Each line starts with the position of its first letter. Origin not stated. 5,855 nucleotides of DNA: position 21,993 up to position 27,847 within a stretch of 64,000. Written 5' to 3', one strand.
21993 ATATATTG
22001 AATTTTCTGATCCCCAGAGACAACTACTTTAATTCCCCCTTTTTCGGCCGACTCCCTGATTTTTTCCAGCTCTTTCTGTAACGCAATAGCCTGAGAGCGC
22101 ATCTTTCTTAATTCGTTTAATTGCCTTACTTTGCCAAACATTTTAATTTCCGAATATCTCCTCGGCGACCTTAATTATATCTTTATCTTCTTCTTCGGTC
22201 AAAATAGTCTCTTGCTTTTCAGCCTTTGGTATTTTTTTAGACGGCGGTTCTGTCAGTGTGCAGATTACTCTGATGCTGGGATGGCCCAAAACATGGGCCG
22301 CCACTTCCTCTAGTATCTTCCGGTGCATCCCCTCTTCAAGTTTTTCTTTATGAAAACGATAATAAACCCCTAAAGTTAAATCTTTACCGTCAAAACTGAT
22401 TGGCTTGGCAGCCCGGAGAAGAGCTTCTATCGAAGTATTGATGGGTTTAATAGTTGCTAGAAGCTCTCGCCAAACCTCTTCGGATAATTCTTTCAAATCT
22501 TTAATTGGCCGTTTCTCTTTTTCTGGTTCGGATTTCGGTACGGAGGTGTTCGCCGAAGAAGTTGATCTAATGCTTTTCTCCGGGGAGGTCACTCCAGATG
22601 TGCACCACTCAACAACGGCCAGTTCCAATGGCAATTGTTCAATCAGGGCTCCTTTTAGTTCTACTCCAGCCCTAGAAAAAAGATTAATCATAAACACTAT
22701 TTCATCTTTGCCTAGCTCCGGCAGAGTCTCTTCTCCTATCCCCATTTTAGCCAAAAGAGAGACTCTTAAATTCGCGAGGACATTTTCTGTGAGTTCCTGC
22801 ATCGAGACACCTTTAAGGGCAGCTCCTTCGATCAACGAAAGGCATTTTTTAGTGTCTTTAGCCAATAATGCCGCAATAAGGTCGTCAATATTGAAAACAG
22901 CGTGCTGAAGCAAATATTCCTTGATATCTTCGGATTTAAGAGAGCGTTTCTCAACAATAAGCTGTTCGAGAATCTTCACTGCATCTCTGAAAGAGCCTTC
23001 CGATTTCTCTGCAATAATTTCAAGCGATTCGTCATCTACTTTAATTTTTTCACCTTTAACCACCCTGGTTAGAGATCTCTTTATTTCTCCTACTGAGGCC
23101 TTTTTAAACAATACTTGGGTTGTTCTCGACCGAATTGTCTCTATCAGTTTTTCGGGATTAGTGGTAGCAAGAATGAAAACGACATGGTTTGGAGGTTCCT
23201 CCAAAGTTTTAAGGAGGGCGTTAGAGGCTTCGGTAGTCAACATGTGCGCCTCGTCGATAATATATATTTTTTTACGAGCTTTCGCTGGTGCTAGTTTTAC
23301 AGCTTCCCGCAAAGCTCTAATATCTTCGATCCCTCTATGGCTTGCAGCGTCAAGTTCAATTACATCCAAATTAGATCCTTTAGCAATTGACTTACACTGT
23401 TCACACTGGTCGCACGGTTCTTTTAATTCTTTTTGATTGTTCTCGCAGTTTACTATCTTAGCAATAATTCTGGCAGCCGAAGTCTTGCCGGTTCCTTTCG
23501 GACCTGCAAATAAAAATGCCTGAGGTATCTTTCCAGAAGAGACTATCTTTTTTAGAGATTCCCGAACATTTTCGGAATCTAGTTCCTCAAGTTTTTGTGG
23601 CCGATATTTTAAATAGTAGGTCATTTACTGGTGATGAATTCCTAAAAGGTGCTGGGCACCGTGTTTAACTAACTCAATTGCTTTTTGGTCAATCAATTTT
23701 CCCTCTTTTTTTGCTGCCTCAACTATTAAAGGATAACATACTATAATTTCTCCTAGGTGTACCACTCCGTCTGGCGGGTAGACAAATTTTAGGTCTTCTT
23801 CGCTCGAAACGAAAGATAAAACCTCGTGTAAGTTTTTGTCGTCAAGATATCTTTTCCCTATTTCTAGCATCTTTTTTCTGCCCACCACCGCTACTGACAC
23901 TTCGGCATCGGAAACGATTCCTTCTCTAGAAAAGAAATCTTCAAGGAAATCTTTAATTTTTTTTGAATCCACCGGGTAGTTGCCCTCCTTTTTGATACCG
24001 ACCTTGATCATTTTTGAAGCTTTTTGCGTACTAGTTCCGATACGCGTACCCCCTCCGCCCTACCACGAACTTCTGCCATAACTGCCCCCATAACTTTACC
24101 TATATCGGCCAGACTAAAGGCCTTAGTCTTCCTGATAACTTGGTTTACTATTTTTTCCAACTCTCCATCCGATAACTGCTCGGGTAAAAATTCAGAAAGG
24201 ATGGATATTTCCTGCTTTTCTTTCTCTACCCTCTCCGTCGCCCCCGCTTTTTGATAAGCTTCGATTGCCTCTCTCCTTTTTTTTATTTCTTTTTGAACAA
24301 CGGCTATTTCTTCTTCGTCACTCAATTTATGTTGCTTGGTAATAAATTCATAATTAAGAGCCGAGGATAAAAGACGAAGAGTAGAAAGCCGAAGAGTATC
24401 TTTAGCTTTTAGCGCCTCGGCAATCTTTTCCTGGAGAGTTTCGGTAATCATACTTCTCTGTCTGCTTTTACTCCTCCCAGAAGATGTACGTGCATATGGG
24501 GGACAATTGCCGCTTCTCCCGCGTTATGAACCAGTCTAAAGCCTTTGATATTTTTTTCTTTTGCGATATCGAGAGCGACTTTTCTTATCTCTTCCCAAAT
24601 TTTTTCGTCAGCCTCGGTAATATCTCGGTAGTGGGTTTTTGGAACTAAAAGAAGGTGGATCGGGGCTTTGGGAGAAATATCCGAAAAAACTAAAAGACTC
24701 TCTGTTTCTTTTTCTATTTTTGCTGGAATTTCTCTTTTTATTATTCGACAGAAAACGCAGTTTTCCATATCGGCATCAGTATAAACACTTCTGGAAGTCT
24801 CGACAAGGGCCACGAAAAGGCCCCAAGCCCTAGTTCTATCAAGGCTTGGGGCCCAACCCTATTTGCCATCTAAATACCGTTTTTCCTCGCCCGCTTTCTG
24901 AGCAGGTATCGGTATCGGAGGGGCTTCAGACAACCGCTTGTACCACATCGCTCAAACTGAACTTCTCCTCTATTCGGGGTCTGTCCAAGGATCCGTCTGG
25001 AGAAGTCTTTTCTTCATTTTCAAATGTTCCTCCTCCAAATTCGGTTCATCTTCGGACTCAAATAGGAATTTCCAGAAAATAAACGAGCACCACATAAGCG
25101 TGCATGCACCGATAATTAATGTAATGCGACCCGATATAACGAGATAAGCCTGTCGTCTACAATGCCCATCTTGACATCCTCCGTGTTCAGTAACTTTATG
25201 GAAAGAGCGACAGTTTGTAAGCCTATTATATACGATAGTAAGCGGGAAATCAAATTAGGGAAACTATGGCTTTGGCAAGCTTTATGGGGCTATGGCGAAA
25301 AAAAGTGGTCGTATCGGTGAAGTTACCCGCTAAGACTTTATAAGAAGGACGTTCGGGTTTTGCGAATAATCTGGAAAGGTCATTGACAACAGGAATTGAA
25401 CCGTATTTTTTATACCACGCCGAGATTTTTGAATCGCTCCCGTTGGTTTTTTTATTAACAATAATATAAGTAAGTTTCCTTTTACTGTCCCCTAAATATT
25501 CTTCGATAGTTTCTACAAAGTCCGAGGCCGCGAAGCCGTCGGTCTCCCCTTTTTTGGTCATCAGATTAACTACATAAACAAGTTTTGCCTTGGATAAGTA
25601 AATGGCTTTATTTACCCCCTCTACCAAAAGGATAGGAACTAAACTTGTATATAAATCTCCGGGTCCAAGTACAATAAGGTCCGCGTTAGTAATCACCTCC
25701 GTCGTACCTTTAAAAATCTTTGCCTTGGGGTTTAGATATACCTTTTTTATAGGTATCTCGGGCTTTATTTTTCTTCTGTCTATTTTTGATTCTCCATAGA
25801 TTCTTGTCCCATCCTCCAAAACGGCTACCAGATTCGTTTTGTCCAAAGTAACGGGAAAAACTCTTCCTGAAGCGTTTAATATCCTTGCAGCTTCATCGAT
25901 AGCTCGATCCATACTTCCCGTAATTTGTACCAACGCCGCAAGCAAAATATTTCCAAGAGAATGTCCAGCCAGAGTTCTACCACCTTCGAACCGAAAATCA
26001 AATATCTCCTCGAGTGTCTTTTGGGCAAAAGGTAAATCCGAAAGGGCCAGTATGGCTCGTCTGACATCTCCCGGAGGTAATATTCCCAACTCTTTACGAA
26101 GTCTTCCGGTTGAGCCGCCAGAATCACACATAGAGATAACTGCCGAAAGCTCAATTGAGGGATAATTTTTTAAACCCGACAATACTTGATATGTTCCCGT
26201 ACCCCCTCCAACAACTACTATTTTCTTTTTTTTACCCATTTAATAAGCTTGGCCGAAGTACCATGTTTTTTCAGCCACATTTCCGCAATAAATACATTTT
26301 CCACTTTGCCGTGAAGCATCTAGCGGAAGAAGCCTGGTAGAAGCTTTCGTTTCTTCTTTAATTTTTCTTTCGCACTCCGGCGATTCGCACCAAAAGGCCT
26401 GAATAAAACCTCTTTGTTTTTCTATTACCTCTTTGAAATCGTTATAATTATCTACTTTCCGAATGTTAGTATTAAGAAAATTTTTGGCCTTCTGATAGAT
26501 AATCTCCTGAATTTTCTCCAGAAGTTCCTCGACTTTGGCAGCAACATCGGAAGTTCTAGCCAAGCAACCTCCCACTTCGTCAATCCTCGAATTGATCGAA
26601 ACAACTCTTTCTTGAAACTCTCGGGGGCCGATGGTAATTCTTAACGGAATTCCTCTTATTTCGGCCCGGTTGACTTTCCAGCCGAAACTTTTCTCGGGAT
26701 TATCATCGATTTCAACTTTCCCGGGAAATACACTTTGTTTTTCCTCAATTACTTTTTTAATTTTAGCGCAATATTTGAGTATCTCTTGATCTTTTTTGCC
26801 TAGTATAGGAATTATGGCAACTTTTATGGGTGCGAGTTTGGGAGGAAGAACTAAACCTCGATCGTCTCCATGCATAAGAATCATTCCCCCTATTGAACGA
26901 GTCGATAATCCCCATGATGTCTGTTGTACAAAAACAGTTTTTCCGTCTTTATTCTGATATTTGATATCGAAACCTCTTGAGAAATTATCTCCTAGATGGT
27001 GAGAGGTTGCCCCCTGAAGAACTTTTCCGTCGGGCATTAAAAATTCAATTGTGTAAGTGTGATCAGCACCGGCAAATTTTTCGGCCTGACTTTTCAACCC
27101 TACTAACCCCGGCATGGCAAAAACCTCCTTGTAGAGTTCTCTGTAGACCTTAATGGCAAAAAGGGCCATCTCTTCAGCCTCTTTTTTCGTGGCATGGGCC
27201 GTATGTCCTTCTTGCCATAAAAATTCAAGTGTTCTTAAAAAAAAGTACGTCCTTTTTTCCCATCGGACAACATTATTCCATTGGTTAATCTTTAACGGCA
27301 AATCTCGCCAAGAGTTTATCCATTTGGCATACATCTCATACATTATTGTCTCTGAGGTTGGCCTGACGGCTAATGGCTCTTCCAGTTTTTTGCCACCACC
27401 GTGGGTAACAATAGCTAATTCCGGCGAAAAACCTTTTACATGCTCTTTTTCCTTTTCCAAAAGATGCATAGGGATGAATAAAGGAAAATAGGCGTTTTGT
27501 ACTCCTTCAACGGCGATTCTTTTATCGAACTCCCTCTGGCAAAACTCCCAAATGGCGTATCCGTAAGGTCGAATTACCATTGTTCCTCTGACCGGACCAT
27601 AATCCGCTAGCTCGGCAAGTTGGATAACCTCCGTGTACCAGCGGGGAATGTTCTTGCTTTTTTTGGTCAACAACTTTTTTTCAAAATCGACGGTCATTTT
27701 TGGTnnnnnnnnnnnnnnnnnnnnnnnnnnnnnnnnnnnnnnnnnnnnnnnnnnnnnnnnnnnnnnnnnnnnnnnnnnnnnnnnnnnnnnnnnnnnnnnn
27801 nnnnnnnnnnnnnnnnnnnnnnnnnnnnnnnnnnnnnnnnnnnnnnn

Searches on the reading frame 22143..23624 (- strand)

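Call 86: search_protein_families(library=pfam, proteins=[window:22143-23624:-], max_evalue=0.0001)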
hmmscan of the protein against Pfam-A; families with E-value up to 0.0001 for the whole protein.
window:22143-23624:- (493 aa): 8 families
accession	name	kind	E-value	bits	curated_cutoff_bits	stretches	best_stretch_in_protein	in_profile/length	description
PF13177.12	DNA_pol3_delta2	-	3.7e-46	157.5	27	1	18-175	3-159/161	DNA polymerase III, delta subunit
PF00004.35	AAA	-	2.7e-15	57.4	21.2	1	38-173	2-128/131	ATPase family associated with various cellular activities (AAA)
PF22608.2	DNAX_ATPase_lid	-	1e-08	35.2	27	1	181-223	2-44/49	DNA polymerase III clamp loader subunit, ATPase lid domain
PF13401.12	AAA_22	-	7.8e-07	29.9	27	1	38-155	9-123/130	AAA domain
PF13604.12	AAA_30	-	1.3e-06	28.7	27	1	23-151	9-122/191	AAA domain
PF20964.2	DnaX_C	-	3e-06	27.6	26.2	1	381-448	12-79/113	DNA polymerase III subunit tau, C-terminal domain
PF21960.2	RCF1-5-like_lid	-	1.1e-05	25.7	27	1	185-220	3-39/43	RCF1/5-like, AAA+ ATPase lid domain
PF07728.20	AAA_5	-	5.2e-05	23.7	22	0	37-144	2-93/139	AAA domain (dynein-related subfamily)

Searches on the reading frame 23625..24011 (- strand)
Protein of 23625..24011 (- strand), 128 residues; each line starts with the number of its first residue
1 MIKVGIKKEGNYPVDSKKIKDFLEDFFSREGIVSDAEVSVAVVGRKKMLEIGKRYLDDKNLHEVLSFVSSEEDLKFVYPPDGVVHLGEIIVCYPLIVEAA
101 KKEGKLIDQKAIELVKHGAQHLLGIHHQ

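Call 86: search_protein_families(library=pfam, proteins=[window:23625-24011:-], max_evalue=0.0001)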
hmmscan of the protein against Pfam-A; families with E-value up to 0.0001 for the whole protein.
window:23625-24011:- (128 aa): 1 family
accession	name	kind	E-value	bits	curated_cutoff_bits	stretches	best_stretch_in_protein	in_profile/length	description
PF02130.23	YbeY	-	1.1e-16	61.3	25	1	17-128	9-110/129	Endoribonuclease YbeY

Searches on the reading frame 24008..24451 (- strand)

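Call 86: search_protein_families(library=pfam, proteins=[window:24008-24451:-], max_evalue=0.0001)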
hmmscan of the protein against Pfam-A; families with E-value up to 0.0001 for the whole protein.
window:24008-24451:- (147 aa): 2 families
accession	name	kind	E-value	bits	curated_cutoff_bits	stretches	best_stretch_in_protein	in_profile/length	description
PF09424.15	YqeY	-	7.7e-46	156.2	27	1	4-145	2-143/143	Yqey-like protein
PF02637.23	GatB_Yqey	-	9.6e-07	29.2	27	1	8-145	4-148/148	GatB domain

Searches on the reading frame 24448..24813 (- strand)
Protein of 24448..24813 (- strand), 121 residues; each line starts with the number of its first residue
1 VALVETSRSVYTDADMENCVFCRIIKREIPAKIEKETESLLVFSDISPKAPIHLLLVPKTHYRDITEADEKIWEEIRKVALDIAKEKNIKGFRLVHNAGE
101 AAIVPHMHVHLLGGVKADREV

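Call 86: search_protein_families(library=pfam, proteins=[window:24448-24813:-], max_evalue=0.0001)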
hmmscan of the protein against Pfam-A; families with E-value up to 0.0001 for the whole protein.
window:24448-24813:- (121 aa): 2 families
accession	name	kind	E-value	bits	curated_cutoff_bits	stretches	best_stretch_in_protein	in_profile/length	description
PF11969.13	DcpS_C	-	1e-16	61.8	24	1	18-113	1-101/114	Scavenger mRNA decapping enzyme C-term binding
PF01230.28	HIT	-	1.1e-15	58.5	21.5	1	27-114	2-95/98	HIT domain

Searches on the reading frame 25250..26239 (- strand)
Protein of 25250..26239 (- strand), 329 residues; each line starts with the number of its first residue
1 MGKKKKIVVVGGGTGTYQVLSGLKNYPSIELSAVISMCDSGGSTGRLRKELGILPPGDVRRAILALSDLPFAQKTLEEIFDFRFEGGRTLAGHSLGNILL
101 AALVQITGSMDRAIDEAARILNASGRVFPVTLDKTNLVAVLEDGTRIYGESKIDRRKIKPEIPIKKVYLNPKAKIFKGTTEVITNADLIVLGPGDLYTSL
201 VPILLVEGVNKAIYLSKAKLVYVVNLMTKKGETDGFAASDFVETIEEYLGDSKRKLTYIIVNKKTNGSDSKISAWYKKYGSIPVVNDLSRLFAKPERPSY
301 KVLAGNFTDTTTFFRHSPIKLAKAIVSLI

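Call 79: search_protein_families(library=pfam, proteins=[window:25250-26239:-], max_evalue=0.00001)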
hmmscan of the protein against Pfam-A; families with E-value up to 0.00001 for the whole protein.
window:25250-26239:- (329 aa): 1 family
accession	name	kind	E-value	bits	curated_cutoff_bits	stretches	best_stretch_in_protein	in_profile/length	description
PF01933.23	CofD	-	2.4e-83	280.1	30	1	7-294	1-276/290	2-phospho-L-lactate transferase CofD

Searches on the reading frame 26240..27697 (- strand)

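Call 79: search_protein_families(library=pfam, proteins=[window:26240-27697:-], max_evalue=0.00001)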
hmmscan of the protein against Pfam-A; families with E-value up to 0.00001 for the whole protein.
window:26240-27697:- (485 aa): 3 families
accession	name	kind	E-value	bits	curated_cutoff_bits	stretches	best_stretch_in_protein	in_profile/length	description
PF09180.16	ProRS-C_1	-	7.4e-22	77.7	31.5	1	418-485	1-71/71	Prolyl-tRNA synthetase, C-terminal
PF00587.30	tRNA-synt_2b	-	4.5e-21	76.2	29.3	1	106-270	8-173/179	tRNA synthetase class II core domain (G, H, P, S and T)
PF03129.25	HGTP_anticodon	-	9.4e-14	51.8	21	1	292-398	1-93/94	Anticodon binding domain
